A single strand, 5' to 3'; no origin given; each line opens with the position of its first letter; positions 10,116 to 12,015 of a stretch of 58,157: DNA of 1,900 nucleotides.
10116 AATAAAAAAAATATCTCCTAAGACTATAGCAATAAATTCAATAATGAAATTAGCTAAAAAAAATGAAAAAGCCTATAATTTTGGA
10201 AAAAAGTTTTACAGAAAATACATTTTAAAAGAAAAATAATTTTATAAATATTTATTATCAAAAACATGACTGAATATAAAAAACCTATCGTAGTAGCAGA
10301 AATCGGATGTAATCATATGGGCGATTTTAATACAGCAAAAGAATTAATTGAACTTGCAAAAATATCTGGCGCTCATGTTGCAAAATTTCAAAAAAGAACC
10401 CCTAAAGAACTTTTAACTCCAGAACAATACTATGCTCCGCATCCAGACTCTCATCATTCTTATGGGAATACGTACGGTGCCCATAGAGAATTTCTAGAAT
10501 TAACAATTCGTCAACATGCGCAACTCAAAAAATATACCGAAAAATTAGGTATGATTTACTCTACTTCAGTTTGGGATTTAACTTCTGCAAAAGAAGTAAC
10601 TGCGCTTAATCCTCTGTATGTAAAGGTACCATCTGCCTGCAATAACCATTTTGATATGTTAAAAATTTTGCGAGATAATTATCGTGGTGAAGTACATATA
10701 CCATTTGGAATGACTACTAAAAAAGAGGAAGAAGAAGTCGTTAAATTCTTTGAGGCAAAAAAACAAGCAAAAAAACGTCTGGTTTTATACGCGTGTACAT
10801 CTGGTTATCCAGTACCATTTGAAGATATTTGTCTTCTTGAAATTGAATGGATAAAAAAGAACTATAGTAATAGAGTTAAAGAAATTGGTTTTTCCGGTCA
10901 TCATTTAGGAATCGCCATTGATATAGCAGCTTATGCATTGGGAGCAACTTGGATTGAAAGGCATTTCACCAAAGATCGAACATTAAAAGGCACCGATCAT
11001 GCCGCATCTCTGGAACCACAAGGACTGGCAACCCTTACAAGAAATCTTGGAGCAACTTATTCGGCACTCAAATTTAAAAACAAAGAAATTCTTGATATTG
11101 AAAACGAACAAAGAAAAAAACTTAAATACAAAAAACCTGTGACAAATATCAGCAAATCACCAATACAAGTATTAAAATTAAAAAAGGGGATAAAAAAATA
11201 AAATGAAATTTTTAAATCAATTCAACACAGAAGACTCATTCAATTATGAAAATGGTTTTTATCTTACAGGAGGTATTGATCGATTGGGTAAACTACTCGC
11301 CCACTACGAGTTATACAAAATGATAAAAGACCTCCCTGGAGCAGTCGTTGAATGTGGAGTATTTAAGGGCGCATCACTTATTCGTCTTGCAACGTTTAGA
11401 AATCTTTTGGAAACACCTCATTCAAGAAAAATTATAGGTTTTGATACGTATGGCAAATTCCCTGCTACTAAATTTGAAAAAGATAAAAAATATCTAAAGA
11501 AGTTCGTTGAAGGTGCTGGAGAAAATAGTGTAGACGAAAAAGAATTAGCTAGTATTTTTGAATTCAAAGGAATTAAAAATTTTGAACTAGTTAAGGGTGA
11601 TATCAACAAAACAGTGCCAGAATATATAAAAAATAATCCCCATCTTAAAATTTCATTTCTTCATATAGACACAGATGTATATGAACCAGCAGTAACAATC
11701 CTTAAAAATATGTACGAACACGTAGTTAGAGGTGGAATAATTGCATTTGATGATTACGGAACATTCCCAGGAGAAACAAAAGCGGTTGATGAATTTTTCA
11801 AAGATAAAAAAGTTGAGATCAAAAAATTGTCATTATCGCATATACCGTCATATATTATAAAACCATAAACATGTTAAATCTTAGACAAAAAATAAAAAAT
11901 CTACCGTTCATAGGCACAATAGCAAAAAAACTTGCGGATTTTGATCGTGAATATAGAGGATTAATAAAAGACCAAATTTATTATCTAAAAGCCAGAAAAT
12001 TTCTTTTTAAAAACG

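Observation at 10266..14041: Complete 9-phosphate-route nonulosonate (KDN-like) pathway in a putative CPR genome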

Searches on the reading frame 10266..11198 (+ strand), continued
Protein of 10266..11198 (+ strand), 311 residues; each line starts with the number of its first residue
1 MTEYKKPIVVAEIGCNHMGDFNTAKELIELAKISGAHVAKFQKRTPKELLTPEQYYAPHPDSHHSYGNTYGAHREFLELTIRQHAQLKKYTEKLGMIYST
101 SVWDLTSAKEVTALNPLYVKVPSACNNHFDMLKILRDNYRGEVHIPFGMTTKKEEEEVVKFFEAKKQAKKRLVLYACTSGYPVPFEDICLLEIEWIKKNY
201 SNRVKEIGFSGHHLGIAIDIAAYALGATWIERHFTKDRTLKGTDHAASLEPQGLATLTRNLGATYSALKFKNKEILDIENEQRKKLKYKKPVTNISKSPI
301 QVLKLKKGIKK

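Call 63: search_protein_families(library=pfam, proteins=[L152:6183-7127:+, L152:9598-10557:+, L152:10487-11371:+, L152:11359-11847:+, L152:11847-13118:+, L097:9657-11312:+, L097:11854-13518:+, L097:13556-14539:+, L097:6747-7826:-, L085:10486-11250:+], max_evalue=0.001)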
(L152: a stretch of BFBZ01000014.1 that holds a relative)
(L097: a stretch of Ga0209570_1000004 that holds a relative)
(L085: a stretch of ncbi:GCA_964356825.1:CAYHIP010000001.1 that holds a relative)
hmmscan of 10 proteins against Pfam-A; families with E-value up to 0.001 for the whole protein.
L152:6183-7127:+ (315 aa): 0 families

L152:9598-10557:+ (320 aa): 5 families
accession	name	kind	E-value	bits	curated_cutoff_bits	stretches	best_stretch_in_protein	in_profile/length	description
PF01408.29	GFO_IDH_MocA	-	6.4e-18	66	24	1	5-119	2-120/120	Oxidoreductase family, NAD-binding Rossmann fold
PF22725.1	GFO_IDH_MocA_C3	-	1.2e-10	41.8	27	1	128-250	2-121/124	GFO/IDH/MocA C-terminal domain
PF01488.26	Shikimate_DH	-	0.00021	21.8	24.3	1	2-47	11-56/138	Shikimate / quinate 5-dehydrogenase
PF07991.19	KARI_N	-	0.00034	20.7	20.6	1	1-67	2-68/165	Acetohydroxy acid isomeroreductase, NADPH-binding domain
PF13241.12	NAD_binding_7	-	0.0005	21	22.1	0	1-73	5-73/104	Putative NAD(P)-binding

L152:10487-11371:+ (295 aa): 4 families
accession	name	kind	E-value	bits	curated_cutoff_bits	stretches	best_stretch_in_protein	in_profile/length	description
PF13561.12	adh_short_C2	-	1.7e-46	159.2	27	1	44-293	8-236/236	Enoyl-(Acyl carrier protein) reductase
PF00106.31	adh_short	-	3.2e-36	125.1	26.6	1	33-239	1-182/195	short chain dehydrogenase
PF01370.27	Epimerase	-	1.9e-05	24.6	20.9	1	35-120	1-74/240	NAD dependent epimerase/dehydratase family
PF08659.16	KR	-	8.5e-05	23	22.6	1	35-120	3-91/180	KR domain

L152:11359-11847:+ (163 aa): 3 families
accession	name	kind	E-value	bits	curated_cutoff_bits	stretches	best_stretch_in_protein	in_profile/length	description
PF00702.32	Hydrolase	-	2.6e-09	38.2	26.4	1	45-120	109-191/191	haloacid dehalogenase-like hydrolase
PF08282.18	Hydrolase_3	-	1.2e-06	28.8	20.9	1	85-135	188-238/255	haloacid dehalogenase-like hydrolase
PF13419.12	HAD_2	-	3.6e-06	27.6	23.8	1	33-120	76-172/178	Haloacid dehalogenase-like hydrolase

L152:11847-13118:+ (424 aa): 5 families
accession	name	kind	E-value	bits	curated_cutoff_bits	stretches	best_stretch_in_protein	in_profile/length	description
PF00005.33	ABC_tran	-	5.3e-25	89.1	25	1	64-194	2-135/137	ABC transporter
PF14524.12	Wzt_C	-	6e-17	62.4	30.4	1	277-402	3-138/143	Wzt C-terminal domain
PF13304.12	AAA_21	-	1.5e-07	32.3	27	1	77-99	3-25/304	AAA domain, putative AbiEii toxin, Type IV TA system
PF13555.12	AAA_29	-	0.00072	19.7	27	0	65-91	16-40/61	P-loop containing region of AAA domain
PF13476.12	AAA_23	-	0.00077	20.6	27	0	47-93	6-39/201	AAA domain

L097:9657-11312:+ (552 aa): 0 families

L097:11854-13518:+ (555 aa): 0 families

L097:13556-14539:+ (328 aa): 1 family
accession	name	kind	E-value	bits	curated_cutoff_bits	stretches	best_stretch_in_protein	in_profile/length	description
PF04724.18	Glyco_transf_17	-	9.8e-06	25.3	26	1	2-126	73-184/348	Glycosyltransferase family 17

L097:6747-7826:- (359 aa): 2 families
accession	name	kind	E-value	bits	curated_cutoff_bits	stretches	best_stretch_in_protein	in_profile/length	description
PF00762.24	Ferrochelatase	-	2.7e-104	349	27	1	24-357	1-314/317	Ferrochelatase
PF01903.22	CbiX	-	0.00088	20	22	0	108-171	21-84/106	CbiX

L085:10486-11250:+ (255 aa): 0 families

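Call 66: get_annotated_region(hit=H8, flank=600)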
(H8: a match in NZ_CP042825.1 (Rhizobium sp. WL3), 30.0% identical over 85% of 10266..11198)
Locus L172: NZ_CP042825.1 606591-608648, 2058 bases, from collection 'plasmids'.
description: Rhizobium sp. WL3 plasmid unnamed2, complete sequence
organism: Rhizobium sp. WL3 (NCBI taxid 2603277)
taxonomy: Bacteria; Pseudomonadota; Alphaproteobacteria; Hyphomicrobiales; Rhizobiaceae; Rhizobium; Rhizobium sp. WL3
host: -; source: Wheat,phyllosphere swab,leaves; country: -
typing (MOB-suite, as given by PLSDB): non-mobilizable
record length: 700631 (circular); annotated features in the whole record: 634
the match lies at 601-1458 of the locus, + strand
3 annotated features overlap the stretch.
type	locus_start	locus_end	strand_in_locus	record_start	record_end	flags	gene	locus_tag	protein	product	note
CDS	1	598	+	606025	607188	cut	neuC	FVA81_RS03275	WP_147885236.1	UDP-N-acetylglucosamine 2-epimerase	GO:0006047 - UDP-N-acetylglucosamine metabolic process [Evidence IEA]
CDS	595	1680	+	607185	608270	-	neuB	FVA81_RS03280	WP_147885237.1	N-acetylneuraminate synthase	GO:0016051 - carbohydrate biosynthetic process [Evidence IEA]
CDS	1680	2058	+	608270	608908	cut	-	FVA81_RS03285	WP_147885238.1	acetyltransferase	-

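Call 67: get_annotated_region(hit=H21, flank=600)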
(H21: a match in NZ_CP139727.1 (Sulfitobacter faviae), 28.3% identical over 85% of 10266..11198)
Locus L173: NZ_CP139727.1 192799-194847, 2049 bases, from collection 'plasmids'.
description: Sulfitobacter faviae strain OXR-9 plasmid unnamed02, complete sequence
organism: Sulfitobacter faviae (NCBI taxid 1775881)
taxonomy: Bacteria; Pseudomonadota; Alphaproteobacteria; Rhodobacterales; Roseobacteraceae; Sulfitobacter; Sulfitobacter faviae
host: -; source: Bacterial Culture,hydrothermal vent plume; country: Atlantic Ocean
typing (MOB-suite, as given by PLSDB): mobilizable; relaxase MOBP
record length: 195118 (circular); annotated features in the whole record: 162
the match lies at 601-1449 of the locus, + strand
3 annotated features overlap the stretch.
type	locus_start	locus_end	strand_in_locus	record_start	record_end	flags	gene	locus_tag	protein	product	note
CDS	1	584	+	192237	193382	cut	neuC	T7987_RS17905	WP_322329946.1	UDP-N-acetylglucosamine 2-epimerase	GO:0006047 - UDP-N-acetylglucosamine metabolic process [Evidence IEA]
CDS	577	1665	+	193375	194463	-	neuB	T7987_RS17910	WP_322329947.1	N-acetylneuraminate synthase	GO:0016051 - carbohydrate biosynthetic process [Evidence IEA]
CDS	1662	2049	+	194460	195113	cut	-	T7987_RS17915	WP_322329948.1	acetyltransferase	-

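Call 68: get_annotated_region(hit=H22, flank=600)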
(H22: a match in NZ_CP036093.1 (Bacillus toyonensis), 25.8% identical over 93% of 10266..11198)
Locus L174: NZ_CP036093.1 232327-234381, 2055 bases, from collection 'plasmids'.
description: Bacillus toyonensis strain JAS13/1 plasmid p239
organism: Bacillus toyonensis (NCBI taxid 155322)
taxonomy: Bacteria; Bacillota; Bacilli; Bacillales; Bacillaceae; Bacillus; Bacillus toyonensis
host: -; source: cell culture,soil; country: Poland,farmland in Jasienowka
typing (MOB-suite, as given by PLSDB): non-mobilizable; replicon rep_cluster_164
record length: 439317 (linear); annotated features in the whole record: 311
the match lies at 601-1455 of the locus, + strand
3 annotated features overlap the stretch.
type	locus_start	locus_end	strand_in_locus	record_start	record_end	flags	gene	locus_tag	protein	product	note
CDS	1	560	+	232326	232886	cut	pseH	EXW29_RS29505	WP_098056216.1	UDP-4-amino-4, 6-dideoxy-N-acetyl-beta-L-altrosamine N-acetyltransferase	GO:0009058 - biosynthetic process [Evidence IEA]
CDS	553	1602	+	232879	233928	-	pseI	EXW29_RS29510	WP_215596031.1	pseudaminic acid synthase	-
CDS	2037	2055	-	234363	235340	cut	-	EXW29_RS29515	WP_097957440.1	DUF3880 domain-containing protein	-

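Call 69: get_annotated_region(hit=H24, flank=600)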
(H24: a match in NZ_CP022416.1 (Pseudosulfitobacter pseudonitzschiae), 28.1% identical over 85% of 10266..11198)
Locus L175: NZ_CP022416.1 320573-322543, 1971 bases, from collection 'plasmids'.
description: Pseudosulfitobacter pseudonitzschiae strain SMR1 plasmid pSMR1-1, complete sequence
organism: Pseudosulfitobacter pseudonitzschiae (NCBI taxid 1402135)
taxonomy: Bacteria; Pseudomonadota; Alphaproteobacteria; Rhodobacterales; Roseobacteraceae; Pseudosulfitobacter; Pseudosulfitobacter pseudonitzschiae
host: -; source: Skeletonema marinoi strain RO5AC,Cell culture,Top-layer sediments; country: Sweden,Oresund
typing (MOB-suite, as given by PLSDB): mobilizable; relaxase MOBP
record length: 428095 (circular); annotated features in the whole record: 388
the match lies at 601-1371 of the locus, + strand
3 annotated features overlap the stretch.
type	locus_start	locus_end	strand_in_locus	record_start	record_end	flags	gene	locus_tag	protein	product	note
CDS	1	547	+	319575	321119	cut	pseG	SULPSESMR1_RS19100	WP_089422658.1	UDP-2,4-diacetamido-2,4, 6-trideoxy-beta-L-altropyranose hydrolase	-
CDS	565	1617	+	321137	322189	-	pseI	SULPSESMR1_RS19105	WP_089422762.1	pseudaminic acid synthase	-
CDS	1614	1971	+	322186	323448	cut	-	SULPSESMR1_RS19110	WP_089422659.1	oligosaccharide repeat unit polymerase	GO:0000271 - polysaccharide biosynthetic process [Evidence IEA]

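Call 70: get_annotated_region(hit=H19, flank=600)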
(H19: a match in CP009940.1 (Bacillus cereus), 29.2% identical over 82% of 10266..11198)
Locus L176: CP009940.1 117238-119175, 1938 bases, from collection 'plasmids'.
description: Bacillus cereus strain 03BB87 plasmid pBCX01, complete sequence
organism: Bacillus cereus (NCBI taxid 1396)
taxonomy: Bacteria; Bacillota; Bacilli; Bacillales; Bacillaceae; Bacillus; Bacillus cereus
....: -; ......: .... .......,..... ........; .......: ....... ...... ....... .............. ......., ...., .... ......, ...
typing (MOB-suite, as given by PLSDB): non-mobilizable; replicon rep_cluster_164
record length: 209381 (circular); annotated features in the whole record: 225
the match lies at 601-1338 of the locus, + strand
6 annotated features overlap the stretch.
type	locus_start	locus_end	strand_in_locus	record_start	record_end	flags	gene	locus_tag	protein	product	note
predicted_resistance_gene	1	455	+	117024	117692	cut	bpsD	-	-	sugar transferase BpsD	predicted by amrfinderplus; class ; identity 100.0%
CDS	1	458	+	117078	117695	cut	-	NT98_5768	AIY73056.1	bacterial sugar transferase family protein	-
CDS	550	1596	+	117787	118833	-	-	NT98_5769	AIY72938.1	neuB family protein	-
predicted_resistance_gene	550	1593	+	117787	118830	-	bpsE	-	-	N-acetylneuraminate synthase family protein BpsE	predicted by amrfinderplus; class ; identity 100.0%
CDS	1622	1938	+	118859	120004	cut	neuC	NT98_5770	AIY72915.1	UDP-N-acetyl-D-glucosamine 2-epimerase, UDP-hydrolysing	-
predicted_resistance_gene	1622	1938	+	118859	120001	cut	bpsF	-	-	UDP-N-acetylglucosamine 2-epimerase BpsF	predicted by amrfinderplus; class ; identity 100.0%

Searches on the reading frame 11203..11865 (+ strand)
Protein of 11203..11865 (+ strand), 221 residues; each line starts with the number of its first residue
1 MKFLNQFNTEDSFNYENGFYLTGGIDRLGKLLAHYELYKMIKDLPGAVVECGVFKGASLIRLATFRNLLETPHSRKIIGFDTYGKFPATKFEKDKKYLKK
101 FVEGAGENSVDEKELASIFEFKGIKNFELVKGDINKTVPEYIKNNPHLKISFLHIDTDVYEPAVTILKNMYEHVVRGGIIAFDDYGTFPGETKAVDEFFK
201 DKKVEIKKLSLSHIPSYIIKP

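Call 3: search_protein_families(library=pfam, proteins=[window:11203-11865:+], max_evalue=0.01)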
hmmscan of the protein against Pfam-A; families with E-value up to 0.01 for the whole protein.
window:11203-11865:+ (221 aa): 3 families
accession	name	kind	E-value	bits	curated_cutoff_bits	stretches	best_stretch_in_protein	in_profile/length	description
PF05711.17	TylF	-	2.6e-19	69.9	23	1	40-205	87-249/264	Macrocin-O-methyltransferase (TylF)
PF13578.12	Methyltransf_24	-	9.8e-11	42.9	26.3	1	49-185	1-105/105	Methyltransferase domain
PF01596.23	Methyltransf_3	-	0.00099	18.9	22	0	125-195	96-164/204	O-methyltransferase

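Call 4: search_protein_families(library=ncbifam, proteins=[window:11203-11865:+], max_evalue=0.01)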
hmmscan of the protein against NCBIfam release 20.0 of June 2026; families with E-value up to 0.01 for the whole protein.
window:11203-11865:+ (221 aa): 0 families

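Call 88: search_solved_structures(query=window:11203-11865:+, max_evalue=0.01)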
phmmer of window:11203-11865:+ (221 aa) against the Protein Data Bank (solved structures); distinct sequences matched with E-value up to 0.01: 9.
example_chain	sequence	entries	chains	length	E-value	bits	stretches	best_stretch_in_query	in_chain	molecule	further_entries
3tos_A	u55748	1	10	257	3e-20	76.2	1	29-197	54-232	CalS11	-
4gf5_A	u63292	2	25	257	3e-20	76.2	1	29-197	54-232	CalS11 | TDP-rhamnose 3'-O-methyltransferase (CalS11)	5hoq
2wk1_A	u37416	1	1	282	3.2e-05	27.1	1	42-199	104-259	NOVP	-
5i10_A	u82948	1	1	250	0.00048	23.3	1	24-190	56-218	Probable O-methyltransferase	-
4cdz_A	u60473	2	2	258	0.00052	23.1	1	24-190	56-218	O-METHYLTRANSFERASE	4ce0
4x7u_A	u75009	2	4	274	0.0063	19.6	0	21-198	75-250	Mycinamicin III 3''-O-methyltransferase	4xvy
4x7y_B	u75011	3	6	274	0.0065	19.6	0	19-198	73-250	Mycinamicin III 3''-O-methyltransferase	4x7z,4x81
4xvz_A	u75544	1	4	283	0.0069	19.5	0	21-198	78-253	Mycinamicin III 3''-O-methyltransferase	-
4x7v_A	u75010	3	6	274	0.0079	19.3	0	22-198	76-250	Mycinamicin III 3''-O-methyltransferase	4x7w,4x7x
